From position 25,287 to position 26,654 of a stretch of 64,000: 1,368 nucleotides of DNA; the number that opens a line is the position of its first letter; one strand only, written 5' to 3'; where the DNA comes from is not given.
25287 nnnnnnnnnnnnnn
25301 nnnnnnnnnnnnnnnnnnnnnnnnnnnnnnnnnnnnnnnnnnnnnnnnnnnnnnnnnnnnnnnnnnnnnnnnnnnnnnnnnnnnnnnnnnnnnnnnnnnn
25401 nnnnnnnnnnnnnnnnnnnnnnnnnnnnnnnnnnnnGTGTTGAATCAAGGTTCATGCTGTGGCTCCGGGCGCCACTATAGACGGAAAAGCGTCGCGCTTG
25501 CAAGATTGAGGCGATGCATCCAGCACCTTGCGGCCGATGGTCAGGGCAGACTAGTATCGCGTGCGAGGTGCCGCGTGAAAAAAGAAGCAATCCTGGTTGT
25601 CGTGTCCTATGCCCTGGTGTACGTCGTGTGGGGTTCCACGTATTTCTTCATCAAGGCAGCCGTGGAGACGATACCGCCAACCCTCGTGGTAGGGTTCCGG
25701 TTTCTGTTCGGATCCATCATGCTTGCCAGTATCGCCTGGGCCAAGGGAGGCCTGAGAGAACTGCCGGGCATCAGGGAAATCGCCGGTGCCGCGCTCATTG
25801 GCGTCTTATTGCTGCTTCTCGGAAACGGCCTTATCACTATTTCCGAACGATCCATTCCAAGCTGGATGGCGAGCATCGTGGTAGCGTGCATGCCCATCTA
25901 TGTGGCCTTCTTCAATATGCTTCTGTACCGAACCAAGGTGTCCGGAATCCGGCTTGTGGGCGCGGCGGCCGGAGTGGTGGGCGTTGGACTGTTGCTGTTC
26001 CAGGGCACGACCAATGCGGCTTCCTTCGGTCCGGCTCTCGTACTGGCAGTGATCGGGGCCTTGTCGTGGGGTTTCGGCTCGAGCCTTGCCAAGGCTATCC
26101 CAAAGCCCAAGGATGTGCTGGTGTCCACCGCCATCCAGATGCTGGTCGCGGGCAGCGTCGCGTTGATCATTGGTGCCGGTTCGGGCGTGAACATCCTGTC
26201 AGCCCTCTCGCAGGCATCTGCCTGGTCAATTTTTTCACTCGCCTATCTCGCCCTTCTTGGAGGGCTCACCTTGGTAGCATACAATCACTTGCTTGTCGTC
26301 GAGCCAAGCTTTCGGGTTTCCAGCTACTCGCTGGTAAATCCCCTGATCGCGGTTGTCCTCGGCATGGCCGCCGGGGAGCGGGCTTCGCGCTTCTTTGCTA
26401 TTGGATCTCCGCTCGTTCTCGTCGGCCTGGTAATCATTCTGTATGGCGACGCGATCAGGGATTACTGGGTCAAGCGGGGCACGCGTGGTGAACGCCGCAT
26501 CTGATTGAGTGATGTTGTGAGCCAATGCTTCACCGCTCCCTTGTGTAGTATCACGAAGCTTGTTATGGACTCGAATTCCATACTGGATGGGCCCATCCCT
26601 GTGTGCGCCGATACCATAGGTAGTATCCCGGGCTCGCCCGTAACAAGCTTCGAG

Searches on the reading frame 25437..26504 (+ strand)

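Call 85: search_protein_families(library=pfam, proteins=[window:25437-26504:+], max_evalue=0.001)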
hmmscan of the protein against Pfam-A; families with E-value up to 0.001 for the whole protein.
window:25437-26504:+ (355 aa): 1 family
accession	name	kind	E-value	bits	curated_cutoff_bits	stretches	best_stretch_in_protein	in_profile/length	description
PF00892.27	EamA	-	2.5e-30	106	28.2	2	59-187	8-134/135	EamA-like transporter family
